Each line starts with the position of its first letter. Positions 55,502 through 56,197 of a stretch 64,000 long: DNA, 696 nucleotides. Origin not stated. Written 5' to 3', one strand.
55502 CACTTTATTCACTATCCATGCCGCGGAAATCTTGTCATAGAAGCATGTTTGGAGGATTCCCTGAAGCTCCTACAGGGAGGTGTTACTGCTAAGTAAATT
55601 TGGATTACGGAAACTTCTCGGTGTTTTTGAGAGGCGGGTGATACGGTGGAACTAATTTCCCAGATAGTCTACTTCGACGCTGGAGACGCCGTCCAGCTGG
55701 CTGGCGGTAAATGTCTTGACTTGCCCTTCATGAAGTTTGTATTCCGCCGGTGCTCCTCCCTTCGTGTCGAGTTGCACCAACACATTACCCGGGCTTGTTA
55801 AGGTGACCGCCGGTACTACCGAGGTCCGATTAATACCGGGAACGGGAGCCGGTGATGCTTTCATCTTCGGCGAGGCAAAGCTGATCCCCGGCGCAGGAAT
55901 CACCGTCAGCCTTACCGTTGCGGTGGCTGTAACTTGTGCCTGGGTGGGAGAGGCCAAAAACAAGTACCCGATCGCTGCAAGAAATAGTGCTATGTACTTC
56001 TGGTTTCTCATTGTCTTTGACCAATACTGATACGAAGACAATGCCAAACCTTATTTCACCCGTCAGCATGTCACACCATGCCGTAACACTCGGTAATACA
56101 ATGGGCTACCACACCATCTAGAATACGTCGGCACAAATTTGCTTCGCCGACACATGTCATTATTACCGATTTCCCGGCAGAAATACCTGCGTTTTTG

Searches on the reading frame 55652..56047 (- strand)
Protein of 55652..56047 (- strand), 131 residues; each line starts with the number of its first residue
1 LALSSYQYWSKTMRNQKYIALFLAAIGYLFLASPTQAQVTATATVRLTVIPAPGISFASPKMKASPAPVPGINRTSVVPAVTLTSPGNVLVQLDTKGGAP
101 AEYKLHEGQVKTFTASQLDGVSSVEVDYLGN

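Call 3: search_protein_families(library=pfam, proteins=[window:55652-56047:-], max_evalue=1)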
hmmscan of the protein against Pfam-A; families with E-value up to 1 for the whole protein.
window:55652-56047:- (131 aa): 0 families

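Call 7: search_protein_families(library=ncbifam, proteins=[window:55652-56047:-], max_evalue=1)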
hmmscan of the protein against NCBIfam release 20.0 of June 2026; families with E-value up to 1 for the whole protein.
window:55652-56047:- (131 aa): 0 families

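Call 60: search_protein_families(library=pfam, alignment_id=A5, max_evalue=1)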
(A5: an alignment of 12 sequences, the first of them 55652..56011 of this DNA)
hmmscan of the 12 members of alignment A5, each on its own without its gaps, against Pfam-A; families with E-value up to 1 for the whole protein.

A. member 1, window:55652-56011:- (119 aa): 0 families

B. families by the number of members that match (of 12 scanned): 8 families
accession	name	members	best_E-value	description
PF13157.11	Enas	2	0.021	Endospore appendages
PF00516.24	GP120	1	0.07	Envelope glycoprotein GP120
PF10269.14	Tmemb_185A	1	0.079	Transmembrane Fragile-X-F protein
PF25171.1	Beta-prop_WDR36-Utp21_1st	1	0.087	WDR36/Utp21 first beta-propeller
PF04773.18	FecR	1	0.087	FecR protein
PF21196.3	PcrA_UvrD_tudor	1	0.1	PcrA/UvrD tudor domain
PF18922.5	DUF5672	1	0.12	Protein of unknown function (DUF5672)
PF19609.4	DUF6114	1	0.54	Family of unknown function (DUF6114)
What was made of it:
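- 55652..56011 (-): 119-aa small secreted protein downstream of the usher. No family match. No Pfam family (calls 3, 60).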
